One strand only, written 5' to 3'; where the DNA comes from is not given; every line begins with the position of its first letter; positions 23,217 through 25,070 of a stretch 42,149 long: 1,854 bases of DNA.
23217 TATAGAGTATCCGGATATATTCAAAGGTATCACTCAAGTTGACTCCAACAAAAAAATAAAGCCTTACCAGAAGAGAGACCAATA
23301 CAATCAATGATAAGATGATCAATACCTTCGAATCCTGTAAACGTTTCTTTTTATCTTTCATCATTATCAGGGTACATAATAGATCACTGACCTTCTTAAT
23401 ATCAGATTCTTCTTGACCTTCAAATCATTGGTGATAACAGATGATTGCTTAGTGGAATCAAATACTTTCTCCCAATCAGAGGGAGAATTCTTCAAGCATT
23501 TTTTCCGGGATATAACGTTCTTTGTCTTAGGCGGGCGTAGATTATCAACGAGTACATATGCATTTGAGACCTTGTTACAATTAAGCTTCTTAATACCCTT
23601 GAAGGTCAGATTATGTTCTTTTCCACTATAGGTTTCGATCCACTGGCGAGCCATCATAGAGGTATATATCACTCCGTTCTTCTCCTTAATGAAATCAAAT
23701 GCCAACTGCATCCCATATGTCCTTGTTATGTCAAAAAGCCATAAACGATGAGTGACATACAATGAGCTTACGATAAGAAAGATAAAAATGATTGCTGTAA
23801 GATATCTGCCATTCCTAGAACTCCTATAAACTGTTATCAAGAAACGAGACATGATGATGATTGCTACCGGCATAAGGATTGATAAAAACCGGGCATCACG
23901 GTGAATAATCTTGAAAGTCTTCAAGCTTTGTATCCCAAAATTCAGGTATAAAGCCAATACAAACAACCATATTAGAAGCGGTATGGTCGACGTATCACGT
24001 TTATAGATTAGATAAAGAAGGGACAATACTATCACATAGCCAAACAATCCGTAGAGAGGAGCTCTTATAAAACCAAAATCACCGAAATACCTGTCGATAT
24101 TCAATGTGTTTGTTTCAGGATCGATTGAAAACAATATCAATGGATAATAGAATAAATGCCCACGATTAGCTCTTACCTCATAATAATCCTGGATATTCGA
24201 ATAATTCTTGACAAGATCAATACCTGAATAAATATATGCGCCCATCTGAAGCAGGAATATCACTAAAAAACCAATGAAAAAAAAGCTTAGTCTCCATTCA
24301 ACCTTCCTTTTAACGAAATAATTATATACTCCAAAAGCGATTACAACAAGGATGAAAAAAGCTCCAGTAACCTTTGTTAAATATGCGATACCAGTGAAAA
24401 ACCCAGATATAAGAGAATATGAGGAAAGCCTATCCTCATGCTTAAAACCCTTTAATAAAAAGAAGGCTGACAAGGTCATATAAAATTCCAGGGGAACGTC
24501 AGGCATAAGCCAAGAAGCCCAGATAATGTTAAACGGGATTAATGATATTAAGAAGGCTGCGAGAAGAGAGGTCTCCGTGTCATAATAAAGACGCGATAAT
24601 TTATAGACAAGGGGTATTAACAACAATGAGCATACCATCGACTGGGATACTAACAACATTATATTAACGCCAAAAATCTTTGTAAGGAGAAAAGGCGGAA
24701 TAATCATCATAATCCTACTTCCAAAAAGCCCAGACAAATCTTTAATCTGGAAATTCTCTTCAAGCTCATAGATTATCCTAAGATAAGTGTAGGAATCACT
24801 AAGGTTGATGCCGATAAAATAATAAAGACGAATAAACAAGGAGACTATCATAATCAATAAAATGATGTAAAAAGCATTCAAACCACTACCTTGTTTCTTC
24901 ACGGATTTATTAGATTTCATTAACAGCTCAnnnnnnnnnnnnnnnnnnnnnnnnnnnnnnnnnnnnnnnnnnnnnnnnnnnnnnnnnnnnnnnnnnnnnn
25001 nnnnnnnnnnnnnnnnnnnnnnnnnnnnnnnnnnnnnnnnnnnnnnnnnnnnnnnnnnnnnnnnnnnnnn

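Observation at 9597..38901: Eight GT-C-fold transferases in 30 kb but no AglB/STT3 signature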

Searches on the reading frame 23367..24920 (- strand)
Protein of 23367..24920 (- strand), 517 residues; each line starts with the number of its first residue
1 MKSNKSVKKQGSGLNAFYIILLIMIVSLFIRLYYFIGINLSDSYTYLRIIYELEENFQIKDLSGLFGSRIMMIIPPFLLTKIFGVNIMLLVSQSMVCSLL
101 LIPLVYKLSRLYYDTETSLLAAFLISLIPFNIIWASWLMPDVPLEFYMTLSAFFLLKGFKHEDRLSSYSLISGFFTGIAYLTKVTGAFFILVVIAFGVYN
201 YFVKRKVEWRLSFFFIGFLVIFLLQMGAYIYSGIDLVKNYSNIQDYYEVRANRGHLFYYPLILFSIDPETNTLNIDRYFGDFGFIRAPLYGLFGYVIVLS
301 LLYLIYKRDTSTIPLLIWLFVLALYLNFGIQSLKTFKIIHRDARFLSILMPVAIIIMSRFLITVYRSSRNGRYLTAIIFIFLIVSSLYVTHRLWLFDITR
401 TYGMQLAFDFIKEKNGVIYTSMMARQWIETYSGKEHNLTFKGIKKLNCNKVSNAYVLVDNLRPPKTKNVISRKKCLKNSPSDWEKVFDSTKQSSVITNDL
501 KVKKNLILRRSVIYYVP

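Call 3: search_protein_families(library=pfam, proteins=[window:23367-24920:-], max_evalue=0.01)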
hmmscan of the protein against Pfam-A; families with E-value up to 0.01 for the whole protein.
window:23367-24920:- (517 aa): 2 families
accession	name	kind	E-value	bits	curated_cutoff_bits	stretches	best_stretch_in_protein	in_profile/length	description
PF13231.12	PMT_2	-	1.2e-13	52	26.1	1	78-223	12-152/160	Dolichyl-phosphate-mannose-protein mannosyltransferase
PF02366.24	PMT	-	2.5e-07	31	22.7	1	82-231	77-235/245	Dolichyl-phosphate-mannose-protein mannosyltransferase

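Call 8: search_protein_families(library=ncbifam, proteins=[window:23367-24920:-], max_evalue=0.1)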
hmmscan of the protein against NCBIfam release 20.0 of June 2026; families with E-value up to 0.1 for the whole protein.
window:23367-24920:- (517 aa): 0 families

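Call 9: find_encoding_contigs(protein=window:23367-24920:-, flank=10000, max_places=6)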
Protein window:23367-24920:- (517 aa): 1 contig read that carries it; 1 place shown.
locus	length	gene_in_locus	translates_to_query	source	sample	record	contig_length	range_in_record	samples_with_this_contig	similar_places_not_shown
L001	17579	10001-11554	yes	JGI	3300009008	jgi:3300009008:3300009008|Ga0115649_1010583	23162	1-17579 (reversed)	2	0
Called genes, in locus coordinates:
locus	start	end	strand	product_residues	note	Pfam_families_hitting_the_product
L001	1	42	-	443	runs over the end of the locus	PF02366:PMT (weak)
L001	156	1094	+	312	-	PF03215:Rad17 (faint), PF05496:RuvB_N, PF01078:Mg_chelatase (faint), PF25199:nSTAND_NTPase5 (faint), PF00004:AAA, PF13177:DNA_pol3_delta2, PF25361:AAA_lid_RFC1 (weak), PF08542:Rep_fac_C, +1 more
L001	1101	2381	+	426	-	PF02878:PGM_PMM_I, PF02879:PGM_PMM_II, PF02880:PGM_PMM_III, PF00408:PGM_PMM_IV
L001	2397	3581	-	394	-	PF01142:TruD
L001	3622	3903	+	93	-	-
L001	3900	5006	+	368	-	PF00579:tRNA-synt_1b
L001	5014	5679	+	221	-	PF00535:Glycos_transf_2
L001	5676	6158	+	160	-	-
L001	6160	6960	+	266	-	-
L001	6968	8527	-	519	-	PF02366:PMT, PF13231:PMT_2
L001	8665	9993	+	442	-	PF00884:Sulfatase, PF01663:Phosphodiest, PF16347:SGSH_C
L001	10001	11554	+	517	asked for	PF02366:PMT, PF13231:PMT_2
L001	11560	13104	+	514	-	PF02366:PMT, PF13231:PMT_2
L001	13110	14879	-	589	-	PF01663:Phosphodiest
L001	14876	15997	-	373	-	PF00753:Lactamase_B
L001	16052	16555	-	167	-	-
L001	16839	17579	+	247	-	?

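Call 10: search_solved_structures(query=window:23367-24920:-, max_evalue=1)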
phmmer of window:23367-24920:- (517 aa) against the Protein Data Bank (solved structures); distinct sequences matched with E-value up to 1: 0.

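Call 13: find_homologous_proteins(query=window:23367-24920:-, max_evalue=0.00001)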
Query window:23367-24920:- (517 aa): 4 proteins with E <= 0.00001 among 8000 candidates.
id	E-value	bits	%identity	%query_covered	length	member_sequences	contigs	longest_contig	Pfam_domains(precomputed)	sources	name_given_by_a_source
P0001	0.0e+0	1076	100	96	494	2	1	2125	PF02366.25,PF13231.13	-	-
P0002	6.1e-193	661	59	94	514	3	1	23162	PF02366.25,PF13231.13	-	-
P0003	2.8e-129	451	44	91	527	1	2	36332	PF02366.25,PF13231.13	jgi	jgi:4-amino-4-deoxy-L-arabinose transferase-like glycosyltransferase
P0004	4.0e-116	407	41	92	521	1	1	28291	PF02366.25,PF13231.13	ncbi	ncbi:MAG: glycosyltransferase family 39 protein [Candidatus Altiarchaeota archaeon]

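Call 14: find_encoding_contigs(protein=P0004, flank=10000, max_places=4)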
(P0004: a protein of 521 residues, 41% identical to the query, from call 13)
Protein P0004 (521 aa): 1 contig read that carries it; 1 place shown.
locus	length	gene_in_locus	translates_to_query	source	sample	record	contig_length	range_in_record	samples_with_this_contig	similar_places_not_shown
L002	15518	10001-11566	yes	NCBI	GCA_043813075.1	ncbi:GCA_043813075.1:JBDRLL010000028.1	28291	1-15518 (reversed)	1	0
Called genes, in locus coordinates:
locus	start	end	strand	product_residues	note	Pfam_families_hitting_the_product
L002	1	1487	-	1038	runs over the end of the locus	PF00133:tRNA-synt_1, PF09334:tRNA-synt_1g (faint), PF08264:Anticodon_1, PF19302:DUF5915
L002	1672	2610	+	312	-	PF03215:Rad17 (faint), PF05496:RuvB_N, PF25199:nSTAND_NTPase5 (faint), PF00004:AAA, PF13177:DNA_pol3_delta2, PF25361:AAA_lid_RFC1 (weak), PF08542:Rep_fac_C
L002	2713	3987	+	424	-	PF02878:PGM_PMM_I, PF02879:PGM_PMM_II, PF02880:PGM_PMM_III, PF00408:PGM_PMM_IV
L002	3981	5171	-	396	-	PF01142:TruD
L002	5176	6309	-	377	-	PF13231:PMT_2 (weak)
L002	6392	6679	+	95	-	-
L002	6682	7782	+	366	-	PF00579:tRNA-synt_1b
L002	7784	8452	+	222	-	PF00535:Glycos_transf_2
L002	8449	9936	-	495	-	PF02310:B12-binding, PF04055:Radical_SAM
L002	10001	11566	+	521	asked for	PF02366:PMT (weak), PF13231:PMT_2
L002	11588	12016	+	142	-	-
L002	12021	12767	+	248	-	-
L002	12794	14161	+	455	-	PF00884:Sulfatase, PF01663:Phosphodiest (faint), PF16347:SGSH_C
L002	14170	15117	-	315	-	PF00753:Lactamase_B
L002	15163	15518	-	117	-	?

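Call 15: find_encoding_contigs(protein=P0003, flank=10000, max_places=4)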
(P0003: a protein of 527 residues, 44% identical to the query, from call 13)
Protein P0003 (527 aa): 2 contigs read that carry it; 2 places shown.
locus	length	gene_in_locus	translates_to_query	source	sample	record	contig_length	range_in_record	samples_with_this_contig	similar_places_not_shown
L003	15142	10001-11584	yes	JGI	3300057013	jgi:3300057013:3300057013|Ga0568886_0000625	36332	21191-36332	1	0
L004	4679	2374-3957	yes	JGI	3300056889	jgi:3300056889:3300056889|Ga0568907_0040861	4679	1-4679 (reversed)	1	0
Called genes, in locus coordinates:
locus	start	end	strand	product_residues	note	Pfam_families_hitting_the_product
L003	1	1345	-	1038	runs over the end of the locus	PF00133:tRNA-synt_1, PF09334:tRNA-synt_1g (faint), PF08264:Anticodon_1, PF19302:DUF5915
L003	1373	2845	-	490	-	PF02366:PMT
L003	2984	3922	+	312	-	PF03215:Rad17 (faint), PF05496:RuvB_N, PF00004:AAA, PF13177:DNA_pol3_delta2, PF21960:RCF1-5-like_lid (faint), PF25361:AAA_lid_RFC1 (weak), PF08542:Rep_fac_C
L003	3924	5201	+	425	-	PF02878:PGM_PMM_I, PF02879:PGM_PMM_II, PF02880:PGM_PMM_III, PF00408:PGM_PMM_IV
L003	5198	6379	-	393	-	PF01142:TruD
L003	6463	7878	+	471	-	PF13231:PMT_2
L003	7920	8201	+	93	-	-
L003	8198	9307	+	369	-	PF00579:tRNA-synt_1b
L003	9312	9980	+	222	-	PF00535:Glycos_transf_2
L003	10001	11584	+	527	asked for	PF02366:PMT (weak), PF13231:PMT_2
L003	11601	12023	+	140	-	-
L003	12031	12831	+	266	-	-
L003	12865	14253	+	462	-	PF00884:Sulfatase, PF01663:Phosphodiest (faint), PF16347:SGSH_C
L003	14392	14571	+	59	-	-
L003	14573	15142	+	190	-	?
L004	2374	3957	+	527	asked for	PF02366:PMT (weak), PF13231:PMT_2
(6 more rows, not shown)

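Call 23: find_related_loci(query=A2, collection=genome_contigs, flank=10000)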
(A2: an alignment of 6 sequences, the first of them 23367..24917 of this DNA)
Query A2 (516 aa) in genome_contigs; peptide patterns used: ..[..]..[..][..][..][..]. (x = any residue, [..] = any of these).
17 stretches matched a pattern; 3 encode a relative of the query (tblastn E <= 1e-3); 3 distinct loci.
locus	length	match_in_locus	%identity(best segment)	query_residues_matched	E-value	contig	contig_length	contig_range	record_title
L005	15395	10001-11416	41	30-504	4e-116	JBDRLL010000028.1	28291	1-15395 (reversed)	MAG: Candidatus Altiarchaeota archaeon isolate MEGAHIT-group-1.775 k141_4116815, whole genome shotgun sequence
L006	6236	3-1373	30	32-483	2e-44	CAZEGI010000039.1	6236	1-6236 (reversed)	MAG TPA_asm: uncultured archaeon isolate SRP098346_co1_96 genome assembly, contig: NODE_18107_length_6236_cov_45.299628,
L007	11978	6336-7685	29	18-461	4e-44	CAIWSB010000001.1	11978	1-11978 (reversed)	uncultured Candidatus Woesearchaeota archaeon isolate AlinenSediments_bin-3794 genome assembly, contig: bin-3794:001/116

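Call 34: search_solved_structures(query=A2, max_evalue=1, show_alignments=2)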
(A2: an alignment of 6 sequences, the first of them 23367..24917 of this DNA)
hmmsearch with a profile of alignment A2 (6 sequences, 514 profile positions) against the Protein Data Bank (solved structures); distinct sequences matched with E-value up to 1: 3.
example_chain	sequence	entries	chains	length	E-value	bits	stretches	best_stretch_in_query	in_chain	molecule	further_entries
3waj_A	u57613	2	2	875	0.032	16.2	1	89-229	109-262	Transmembrane oligosaccharyl transferase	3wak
5gmy_A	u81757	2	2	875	0.032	16.2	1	89-229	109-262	Transmembrane oligosaccharyl transferase, putative | Dolichyl-phosphooligosaccharide-protein glycotransferase 3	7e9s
5abb_Z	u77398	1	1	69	0.45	12.4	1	147-179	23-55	GREEN-LIGHT ABSORBING PROTEORHODOPSIN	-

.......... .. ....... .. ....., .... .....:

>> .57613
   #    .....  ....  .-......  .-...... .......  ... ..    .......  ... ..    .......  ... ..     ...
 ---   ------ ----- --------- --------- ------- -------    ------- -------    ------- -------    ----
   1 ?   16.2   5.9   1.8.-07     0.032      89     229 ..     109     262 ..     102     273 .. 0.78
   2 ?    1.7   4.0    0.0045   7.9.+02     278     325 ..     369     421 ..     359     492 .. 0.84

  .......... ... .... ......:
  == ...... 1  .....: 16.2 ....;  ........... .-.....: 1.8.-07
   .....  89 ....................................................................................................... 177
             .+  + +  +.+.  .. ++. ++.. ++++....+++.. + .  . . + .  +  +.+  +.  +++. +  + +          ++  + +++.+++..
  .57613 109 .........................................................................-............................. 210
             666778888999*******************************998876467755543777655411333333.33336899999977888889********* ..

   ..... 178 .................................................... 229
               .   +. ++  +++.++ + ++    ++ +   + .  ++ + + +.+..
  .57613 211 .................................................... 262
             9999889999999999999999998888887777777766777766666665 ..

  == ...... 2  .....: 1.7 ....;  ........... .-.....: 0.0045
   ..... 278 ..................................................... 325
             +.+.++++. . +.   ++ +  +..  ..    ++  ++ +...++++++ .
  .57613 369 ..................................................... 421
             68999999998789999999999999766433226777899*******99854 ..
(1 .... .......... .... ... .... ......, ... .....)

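Call 55: search_protein_families(library=pfam, proteins=[L007:4625-5296:+, L007:5293-6318:+, L007:6207-7820:+, L007:7840-9537:+, L007:9574-11274:+, L003:6445-7878:+, L002:5176-6309:-, L003:1373-2845:-, L007:11267-11818:-], max_evalue=0.01)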
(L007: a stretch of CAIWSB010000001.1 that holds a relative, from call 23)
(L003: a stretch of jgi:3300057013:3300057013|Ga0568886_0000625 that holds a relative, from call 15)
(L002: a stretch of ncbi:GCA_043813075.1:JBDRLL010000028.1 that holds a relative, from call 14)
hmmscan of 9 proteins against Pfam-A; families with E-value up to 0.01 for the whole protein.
L007:4625-5296:+ (223 aa): 3 families
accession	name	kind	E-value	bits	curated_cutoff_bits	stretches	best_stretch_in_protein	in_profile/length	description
PF00535.33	Glycos_transf_2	-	1.4e-24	87.3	23.3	1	8-161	1-166/168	Glycosyl transferase family 2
PF10111.15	Glyco_tranf_2_2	-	0.00025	21.1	27.3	1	8-87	1-93/276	Glycosyltransferase like family 2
PF13641.12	Glyco_tranf_2_3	-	0.0021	18.5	27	1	6-86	2-97/230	Glycosyltransferase like family 2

L007:5293-6318:+ (341 aa): 3 families
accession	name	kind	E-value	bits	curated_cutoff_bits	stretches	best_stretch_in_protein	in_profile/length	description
PF04055.27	Radical_SAM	-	5.9e-15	56.3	29.5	1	30-185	3-164/166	Radical SAM superfamily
PF13186.11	SPASM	-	5.2e-07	30.3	21.5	1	267-325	1-67/67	Iron-sulfur cluster-binding domain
PF13353.11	Fer4_12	-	0.00013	22.8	22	1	33-94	14-82/137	4Fe-4S single cluster domain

L007:6207-7820:+ (537 aa): 2 families
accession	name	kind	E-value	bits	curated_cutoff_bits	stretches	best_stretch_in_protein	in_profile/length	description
PF13231.12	PMT_2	-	1.4e-12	48.6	26.1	1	104-253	8-152/160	Dolichyl-phosphate-mannose-protein mannosyltransferase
PF02366.24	PMT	-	1.9e-07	31.4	22.7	1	107-237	71-204/245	Dolichyl-phosphate-mannose-protein mannosyltransferase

L007:7840-9537:+ (565 aa): 4 families
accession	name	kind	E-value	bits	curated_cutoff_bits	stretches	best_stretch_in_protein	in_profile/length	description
PF16861.10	Carbam_trans_C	-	9.1e-56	188.5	27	1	394-562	1-169/170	Carbamoyltransferase C-terminus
PF02543.21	Carbam_trans_N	-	9.9e-38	130.9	24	1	6-343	3-346/346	Carbamoyltransferase N-terminus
PF00814.31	TsaD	-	8.6e-06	26.1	24.8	1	139-312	83-232/264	tRNA N6-adenosine threonylcarbamoyltransferase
PF22521.2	HypF_C_2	-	4.1e-05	23.9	27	1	259-340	155-240/241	Carbamoyltransferase, Kae1-like Domain, second subdomain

L007:9574-11274:+ (566 aa): 1 family
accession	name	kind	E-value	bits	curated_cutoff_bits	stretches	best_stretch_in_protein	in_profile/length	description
PF13231.12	PMT_2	-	4.1e-08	34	26.1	1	144-300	9-160/160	Dolichyl-phosphate-mannose-protein mannosyltransferase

L003:6445-7878:+ (477 aa): 1 family
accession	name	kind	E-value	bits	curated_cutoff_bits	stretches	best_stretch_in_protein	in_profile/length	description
PF13231.12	PMT_2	-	2.5e-08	34.8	26.1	1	78-235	2-157/160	Dolichyl-phosphate-mannose-protein mannosyltransferase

L002:5176-6309:- (377 aa): 1 family
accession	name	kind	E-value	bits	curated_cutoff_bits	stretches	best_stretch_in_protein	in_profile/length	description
PF13231.12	PMT_2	-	3.6e-07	31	26.1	1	95-236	4-150/160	Dolichyl-phosphate-mannose-protein mannosyltransferase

L003:1373-2845:- (490 aa): 2 families
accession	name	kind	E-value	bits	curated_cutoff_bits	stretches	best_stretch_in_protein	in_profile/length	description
PF02366.24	PMT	-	5.8e-09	36.3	22.7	1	174-343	72-229/245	Dolichyl-phosphate-mannose-protein mannosyltransferase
PF20100.4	DUF6490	-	0.0088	16.5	23.7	0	224-312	25-109/127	Family of unknown function (DUF6490)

L007:11267-11818:- (183 aa): 4 families
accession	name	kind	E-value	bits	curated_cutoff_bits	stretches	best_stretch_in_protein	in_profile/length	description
PF13620.12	CarboxypepD_reg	-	7.8e-06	26.6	32.3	1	3-58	11-60/82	Carboxypeptidase regulatory-like domain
PF02428.20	Prot_inhib_II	-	0.00068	20.5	22.3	1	83-119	14-50/51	Potato type II proteinase inhibitor family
PF20598.4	DUF6795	-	0.0041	17.8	27.4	1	2-48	8-51/103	Domain of unknown function (DUF6795)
PF13715.12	CarbopepD_reg_2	-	0.0045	17.4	32.2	1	28-57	26-55/88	CarboxypepD_reg-like domain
